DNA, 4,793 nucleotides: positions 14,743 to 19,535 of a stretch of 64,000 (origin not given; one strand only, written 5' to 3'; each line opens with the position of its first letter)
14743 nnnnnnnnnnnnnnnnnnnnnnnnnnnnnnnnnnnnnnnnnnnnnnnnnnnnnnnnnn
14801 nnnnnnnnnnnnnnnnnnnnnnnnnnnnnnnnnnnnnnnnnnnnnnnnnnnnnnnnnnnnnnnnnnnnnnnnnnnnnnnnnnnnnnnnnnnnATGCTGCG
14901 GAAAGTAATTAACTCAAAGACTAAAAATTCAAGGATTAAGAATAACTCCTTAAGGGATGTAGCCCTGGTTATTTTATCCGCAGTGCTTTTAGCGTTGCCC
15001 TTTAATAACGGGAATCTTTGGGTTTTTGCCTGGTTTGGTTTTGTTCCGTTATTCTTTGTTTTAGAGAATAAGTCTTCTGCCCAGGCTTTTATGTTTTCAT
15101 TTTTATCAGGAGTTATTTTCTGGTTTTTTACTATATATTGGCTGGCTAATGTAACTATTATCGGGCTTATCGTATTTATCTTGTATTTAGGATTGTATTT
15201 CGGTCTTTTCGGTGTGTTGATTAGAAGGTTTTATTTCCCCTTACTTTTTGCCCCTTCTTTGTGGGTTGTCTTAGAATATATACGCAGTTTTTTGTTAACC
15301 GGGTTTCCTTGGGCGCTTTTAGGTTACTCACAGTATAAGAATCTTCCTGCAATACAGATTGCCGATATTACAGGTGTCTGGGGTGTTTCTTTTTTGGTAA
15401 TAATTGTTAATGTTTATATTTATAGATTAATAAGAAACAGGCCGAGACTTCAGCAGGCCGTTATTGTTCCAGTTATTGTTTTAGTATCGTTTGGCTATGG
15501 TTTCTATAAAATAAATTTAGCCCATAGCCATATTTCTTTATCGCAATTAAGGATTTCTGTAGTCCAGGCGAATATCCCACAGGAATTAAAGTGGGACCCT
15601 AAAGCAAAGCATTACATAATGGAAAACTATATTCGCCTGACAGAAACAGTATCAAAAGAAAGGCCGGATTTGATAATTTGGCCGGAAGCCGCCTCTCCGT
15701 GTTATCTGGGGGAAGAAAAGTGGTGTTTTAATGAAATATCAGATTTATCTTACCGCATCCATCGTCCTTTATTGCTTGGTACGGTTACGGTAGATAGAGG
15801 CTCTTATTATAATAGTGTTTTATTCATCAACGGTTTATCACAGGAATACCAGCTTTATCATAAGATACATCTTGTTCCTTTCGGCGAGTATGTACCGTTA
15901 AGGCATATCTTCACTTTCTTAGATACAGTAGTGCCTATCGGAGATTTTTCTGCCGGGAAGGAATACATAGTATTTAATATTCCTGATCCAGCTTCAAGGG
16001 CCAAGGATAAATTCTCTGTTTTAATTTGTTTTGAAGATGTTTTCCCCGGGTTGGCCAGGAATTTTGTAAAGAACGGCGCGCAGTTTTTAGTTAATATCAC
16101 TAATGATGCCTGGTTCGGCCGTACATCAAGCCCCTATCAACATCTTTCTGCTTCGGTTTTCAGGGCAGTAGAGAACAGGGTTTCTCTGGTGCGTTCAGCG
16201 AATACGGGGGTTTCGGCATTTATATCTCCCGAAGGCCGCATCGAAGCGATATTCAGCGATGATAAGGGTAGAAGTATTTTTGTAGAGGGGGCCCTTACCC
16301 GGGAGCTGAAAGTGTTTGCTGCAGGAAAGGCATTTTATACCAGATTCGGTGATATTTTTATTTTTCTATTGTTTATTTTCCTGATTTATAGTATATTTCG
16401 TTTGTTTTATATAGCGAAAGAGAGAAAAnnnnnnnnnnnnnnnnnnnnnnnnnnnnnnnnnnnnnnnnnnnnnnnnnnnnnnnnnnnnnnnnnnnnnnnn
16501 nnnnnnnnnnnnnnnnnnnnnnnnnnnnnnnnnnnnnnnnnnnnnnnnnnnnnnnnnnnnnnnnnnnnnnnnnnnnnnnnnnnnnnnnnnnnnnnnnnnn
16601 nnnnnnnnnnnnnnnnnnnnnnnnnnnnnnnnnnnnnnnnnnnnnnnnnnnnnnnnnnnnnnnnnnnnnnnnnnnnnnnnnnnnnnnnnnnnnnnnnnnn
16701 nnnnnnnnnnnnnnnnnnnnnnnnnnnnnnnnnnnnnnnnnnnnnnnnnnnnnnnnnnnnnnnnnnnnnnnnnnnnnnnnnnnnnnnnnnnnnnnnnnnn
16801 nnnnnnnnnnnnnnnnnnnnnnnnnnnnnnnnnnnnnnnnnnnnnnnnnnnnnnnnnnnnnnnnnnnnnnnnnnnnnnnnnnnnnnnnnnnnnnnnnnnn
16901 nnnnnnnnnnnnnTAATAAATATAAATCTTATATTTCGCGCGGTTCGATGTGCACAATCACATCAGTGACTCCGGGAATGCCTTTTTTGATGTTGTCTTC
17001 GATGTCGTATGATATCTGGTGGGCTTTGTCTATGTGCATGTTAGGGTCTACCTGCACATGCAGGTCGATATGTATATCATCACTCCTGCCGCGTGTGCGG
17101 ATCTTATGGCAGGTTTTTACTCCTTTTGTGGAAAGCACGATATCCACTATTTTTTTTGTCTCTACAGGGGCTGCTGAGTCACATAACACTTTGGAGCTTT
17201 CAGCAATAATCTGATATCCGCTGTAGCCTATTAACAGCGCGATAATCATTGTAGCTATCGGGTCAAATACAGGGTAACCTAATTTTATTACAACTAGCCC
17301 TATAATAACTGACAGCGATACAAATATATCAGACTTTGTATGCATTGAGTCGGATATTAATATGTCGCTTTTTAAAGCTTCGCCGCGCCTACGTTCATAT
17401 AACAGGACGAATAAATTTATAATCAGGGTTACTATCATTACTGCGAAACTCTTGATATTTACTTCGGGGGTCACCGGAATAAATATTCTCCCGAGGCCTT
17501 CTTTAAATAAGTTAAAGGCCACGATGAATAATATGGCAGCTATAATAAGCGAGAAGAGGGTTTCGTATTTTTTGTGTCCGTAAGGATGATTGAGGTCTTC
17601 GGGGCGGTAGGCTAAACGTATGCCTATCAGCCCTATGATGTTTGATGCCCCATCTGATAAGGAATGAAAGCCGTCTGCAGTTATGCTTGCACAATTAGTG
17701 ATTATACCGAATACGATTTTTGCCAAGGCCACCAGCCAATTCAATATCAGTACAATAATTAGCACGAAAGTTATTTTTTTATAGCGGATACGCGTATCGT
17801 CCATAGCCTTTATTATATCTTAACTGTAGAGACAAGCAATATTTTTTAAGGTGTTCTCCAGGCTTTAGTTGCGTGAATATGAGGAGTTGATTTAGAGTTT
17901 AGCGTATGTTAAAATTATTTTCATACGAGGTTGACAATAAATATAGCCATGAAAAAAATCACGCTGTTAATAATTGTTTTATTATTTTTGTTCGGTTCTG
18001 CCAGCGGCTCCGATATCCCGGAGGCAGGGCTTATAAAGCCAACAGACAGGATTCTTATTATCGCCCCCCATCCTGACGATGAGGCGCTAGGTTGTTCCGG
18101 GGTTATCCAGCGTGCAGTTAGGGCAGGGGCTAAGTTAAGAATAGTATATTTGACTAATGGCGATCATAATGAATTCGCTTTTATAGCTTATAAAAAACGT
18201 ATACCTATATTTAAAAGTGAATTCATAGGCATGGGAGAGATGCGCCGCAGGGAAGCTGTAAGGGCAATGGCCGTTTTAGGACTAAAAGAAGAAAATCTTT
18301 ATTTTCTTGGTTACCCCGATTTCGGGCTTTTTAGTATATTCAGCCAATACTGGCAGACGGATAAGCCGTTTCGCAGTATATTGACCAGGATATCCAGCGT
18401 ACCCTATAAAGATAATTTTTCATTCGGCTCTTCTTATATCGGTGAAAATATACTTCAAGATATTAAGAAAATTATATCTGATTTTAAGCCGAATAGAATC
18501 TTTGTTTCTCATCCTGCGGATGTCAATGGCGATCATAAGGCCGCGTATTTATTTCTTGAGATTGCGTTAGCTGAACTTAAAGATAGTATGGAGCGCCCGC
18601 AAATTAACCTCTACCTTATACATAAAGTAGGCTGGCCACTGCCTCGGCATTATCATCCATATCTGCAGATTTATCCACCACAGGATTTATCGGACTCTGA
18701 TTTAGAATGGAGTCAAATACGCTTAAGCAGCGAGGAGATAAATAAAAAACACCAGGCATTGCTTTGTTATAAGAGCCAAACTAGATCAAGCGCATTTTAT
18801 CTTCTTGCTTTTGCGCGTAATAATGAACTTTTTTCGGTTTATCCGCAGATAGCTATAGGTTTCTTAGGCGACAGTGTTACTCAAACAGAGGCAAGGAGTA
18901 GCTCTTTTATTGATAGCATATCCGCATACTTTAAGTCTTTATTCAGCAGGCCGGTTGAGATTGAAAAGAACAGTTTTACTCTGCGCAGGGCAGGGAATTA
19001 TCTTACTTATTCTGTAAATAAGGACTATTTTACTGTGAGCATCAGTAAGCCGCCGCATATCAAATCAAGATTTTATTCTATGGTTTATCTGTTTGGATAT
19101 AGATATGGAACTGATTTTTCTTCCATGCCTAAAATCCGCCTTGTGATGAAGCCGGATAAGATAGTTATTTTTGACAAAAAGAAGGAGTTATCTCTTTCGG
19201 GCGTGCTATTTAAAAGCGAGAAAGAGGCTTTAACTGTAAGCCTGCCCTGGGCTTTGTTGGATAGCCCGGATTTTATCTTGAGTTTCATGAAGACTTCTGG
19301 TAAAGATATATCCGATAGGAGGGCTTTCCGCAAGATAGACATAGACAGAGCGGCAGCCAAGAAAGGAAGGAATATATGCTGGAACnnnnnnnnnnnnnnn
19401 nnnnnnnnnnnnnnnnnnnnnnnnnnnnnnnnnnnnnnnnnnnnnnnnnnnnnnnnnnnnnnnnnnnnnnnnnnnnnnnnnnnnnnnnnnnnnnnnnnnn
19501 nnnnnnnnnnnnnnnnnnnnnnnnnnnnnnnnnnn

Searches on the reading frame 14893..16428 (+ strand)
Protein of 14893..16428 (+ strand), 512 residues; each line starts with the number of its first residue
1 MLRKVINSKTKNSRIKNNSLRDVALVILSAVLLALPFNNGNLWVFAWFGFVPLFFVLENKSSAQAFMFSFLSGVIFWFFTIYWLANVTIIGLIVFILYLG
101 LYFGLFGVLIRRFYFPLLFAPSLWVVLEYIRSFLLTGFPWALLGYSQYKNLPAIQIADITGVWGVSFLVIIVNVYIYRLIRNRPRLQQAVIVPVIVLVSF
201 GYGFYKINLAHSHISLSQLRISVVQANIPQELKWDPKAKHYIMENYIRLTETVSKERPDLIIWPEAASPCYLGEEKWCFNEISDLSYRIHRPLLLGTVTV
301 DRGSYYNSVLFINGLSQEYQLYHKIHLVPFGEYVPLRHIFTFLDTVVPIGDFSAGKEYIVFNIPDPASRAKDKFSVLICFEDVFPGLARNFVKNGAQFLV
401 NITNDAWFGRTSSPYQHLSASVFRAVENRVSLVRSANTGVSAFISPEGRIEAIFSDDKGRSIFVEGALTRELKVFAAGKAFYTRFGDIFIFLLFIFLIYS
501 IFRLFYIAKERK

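Call 75: search_protein_families(library=pfam, proteins=[window:14893-16428:+], max_evalue=0.0001)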
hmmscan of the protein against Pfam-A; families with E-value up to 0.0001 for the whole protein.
window:14893-16428:+ (512 aa): 2 families
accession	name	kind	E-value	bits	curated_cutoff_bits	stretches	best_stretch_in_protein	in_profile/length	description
PF20154.4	LNT_N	-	2.1e-37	129.2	27.1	1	29-174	1-158/159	Apolipoprotein N-acyltransferase N-terminal domain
PF00795.27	CN_hydrolase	-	2.8e-25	89.6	23.2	1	220-452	1-232/256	Carbon-nitrogen hydrolase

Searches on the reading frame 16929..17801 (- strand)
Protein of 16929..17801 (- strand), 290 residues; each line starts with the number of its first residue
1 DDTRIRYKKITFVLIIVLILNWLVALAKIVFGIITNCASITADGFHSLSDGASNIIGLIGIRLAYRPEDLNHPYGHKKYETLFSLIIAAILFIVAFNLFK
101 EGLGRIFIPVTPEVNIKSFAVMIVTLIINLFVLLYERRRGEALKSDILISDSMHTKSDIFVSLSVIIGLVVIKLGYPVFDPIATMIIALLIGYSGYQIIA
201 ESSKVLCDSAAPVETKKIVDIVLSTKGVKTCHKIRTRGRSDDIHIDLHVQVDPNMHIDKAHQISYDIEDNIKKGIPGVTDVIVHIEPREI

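Call 75: search_protein_families(library=pfam, proteins=[window:16929-17801:-], max_evalue=0.0001)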
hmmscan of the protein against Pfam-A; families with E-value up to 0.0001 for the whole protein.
window:16929-17801:- (290 aa): 2 families
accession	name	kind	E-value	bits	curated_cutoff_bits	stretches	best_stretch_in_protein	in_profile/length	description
PF01545.26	Cation_efflux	-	1.6e-47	162.3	26.6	1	14-207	1-198/198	Cation efflux family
PF16916.11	ZT_dimer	-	1.6e-21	76.6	26.7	1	213-287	4-77/78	Dimerisation domain of Zinc Transporter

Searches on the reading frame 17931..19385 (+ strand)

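Call 75: search_protein_families(library=pfam, proteins=[window:17931-19385:+], max_evalue=0.0001)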
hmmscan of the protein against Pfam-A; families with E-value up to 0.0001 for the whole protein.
window:17931-19385:+ (485 aa): 1 family
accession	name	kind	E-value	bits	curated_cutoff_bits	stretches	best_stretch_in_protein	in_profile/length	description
PF02585.22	PIG-L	-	3.9e-27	95.7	28.2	1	42-209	1-125/129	GlcNAc-PI de-N-acetylase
